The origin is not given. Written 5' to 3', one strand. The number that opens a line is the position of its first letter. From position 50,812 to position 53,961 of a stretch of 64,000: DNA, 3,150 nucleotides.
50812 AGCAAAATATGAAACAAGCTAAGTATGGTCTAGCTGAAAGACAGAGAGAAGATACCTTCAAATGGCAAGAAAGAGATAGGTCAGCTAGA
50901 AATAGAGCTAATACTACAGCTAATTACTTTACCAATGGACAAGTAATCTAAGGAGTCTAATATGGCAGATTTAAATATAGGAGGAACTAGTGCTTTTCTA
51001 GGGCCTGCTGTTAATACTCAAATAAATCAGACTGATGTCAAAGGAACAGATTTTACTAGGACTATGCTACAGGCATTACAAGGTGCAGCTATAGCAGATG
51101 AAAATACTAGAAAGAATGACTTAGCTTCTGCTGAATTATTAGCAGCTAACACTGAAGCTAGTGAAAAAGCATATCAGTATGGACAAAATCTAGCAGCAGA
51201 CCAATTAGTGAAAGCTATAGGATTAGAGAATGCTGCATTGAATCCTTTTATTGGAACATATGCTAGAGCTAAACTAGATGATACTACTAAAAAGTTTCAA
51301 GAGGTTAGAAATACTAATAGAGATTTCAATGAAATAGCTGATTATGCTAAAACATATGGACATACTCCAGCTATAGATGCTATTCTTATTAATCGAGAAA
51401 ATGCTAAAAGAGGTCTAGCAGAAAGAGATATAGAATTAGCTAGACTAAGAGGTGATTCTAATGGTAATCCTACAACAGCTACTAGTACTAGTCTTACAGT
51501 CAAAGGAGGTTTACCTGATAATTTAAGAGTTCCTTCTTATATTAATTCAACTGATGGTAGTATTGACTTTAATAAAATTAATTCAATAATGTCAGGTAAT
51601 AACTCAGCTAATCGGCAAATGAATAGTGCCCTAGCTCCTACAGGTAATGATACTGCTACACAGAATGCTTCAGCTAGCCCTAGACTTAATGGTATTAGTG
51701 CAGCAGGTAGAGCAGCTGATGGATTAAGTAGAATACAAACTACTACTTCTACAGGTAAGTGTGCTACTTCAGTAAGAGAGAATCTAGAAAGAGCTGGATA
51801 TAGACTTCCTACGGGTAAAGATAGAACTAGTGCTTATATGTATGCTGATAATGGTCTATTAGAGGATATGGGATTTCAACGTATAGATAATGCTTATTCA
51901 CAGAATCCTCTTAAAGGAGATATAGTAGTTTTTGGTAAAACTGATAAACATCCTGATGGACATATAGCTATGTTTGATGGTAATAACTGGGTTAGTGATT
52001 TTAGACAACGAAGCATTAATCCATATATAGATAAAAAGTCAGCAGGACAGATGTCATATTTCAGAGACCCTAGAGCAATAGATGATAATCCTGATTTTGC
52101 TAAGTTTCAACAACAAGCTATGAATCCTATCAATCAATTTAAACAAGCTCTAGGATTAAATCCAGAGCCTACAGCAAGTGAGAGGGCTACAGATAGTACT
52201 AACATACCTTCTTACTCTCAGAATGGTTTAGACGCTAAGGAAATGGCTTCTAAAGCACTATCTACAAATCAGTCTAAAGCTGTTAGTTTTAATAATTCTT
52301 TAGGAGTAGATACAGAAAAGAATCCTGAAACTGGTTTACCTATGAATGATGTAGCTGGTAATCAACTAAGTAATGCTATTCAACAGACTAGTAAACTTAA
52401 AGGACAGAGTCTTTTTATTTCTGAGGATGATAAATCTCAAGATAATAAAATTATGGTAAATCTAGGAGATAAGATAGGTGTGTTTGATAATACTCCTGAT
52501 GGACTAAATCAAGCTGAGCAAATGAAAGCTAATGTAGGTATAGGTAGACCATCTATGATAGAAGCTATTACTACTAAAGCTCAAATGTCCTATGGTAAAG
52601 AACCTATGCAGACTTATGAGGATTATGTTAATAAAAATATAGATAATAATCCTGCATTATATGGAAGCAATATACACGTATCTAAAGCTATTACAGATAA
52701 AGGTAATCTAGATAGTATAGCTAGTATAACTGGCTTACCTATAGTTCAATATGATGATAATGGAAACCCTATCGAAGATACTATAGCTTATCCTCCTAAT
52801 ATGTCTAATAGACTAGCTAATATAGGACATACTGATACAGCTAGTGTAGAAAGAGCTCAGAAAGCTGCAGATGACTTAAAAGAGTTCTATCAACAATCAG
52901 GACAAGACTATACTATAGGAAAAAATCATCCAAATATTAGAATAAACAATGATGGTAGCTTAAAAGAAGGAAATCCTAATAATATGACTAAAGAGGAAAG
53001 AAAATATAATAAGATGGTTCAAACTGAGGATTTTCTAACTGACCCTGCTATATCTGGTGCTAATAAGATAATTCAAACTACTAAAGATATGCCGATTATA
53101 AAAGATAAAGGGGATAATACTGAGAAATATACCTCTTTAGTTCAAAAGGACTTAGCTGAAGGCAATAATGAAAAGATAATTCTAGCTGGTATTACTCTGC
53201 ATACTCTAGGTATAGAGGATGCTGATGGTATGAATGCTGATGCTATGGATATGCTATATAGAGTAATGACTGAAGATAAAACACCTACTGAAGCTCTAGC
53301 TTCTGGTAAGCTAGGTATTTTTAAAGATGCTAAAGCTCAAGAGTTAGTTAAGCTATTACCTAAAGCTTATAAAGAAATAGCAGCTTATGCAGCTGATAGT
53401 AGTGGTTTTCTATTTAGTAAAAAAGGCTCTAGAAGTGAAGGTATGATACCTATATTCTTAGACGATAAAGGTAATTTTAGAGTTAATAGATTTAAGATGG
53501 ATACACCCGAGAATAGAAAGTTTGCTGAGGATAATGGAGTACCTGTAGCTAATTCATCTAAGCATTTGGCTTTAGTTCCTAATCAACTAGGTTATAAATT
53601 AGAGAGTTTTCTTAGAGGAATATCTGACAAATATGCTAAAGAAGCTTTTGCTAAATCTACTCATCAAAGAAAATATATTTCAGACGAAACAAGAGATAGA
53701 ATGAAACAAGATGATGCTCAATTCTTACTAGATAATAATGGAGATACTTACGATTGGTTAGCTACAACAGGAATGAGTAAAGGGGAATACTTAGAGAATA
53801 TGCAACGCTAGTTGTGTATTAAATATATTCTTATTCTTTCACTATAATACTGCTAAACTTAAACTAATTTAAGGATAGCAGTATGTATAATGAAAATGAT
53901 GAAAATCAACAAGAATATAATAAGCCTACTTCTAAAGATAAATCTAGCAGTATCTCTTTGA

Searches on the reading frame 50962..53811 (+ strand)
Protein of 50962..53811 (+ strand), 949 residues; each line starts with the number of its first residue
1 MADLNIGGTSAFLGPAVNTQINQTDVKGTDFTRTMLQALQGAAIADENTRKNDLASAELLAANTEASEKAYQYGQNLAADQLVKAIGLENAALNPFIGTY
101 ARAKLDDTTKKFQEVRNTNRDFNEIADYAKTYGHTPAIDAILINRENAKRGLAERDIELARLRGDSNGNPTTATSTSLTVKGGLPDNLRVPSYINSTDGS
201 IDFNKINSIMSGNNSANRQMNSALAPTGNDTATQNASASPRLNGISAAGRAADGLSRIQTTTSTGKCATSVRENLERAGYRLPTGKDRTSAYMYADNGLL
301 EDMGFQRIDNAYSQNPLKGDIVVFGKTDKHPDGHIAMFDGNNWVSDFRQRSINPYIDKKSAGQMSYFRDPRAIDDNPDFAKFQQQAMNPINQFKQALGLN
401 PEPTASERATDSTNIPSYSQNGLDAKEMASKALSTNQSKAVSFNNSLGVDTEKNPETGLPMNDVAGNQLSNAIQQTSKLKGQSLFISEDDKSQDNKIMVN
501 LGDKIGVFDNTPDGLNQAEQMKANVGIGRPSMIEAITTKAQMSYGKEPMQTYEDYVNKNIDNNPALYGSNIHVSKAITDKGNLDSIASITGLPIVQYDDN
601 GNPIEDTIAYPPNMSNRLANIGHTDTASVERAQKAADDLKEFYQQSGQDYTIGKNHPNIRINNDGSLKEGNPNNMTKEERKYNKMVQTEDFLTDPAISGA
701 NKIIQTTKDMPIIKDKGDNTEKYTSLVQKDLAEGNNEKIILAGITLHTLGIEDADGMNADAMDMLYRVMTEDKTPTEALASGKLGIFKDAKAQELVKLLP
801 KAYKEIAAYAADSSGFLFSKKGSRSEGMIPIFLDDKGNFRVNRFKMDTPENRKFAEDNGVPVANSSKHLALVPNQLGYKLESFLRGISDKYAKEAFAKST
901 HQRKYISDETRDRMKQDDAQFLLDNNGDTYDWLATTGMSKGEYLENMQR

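Call 7: search_protein_families(library=phrogs, proteins=[window:50962-53811:+], max_evalue=0.001)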
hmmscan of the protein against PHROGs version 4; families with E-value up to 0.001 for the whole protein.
window:50962-53811:+ (949 aa): 2 families
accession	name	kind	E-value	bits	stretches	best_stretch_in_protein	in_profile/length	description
phrog_38472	-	lysis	8.2e-15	54.8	1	213-453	712-947/1175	endolysin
phrog_8781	-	lysis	0.00059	20.8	0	303-353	65-115/178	endolysin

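Call 97: search_protein_families(library=pfam, proteins=[window:50962-53811:+], max_evalue=0.01)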
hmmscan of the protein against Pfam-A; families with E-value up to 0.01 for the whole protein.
window:50962-53811:+ (949 aa): 1 family
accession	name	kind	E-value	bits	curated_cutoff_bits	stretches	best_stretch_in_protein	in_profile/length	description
PF05257.22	CHAP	-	0.0027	18.6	26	0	263-339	7-67/81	CHAP domain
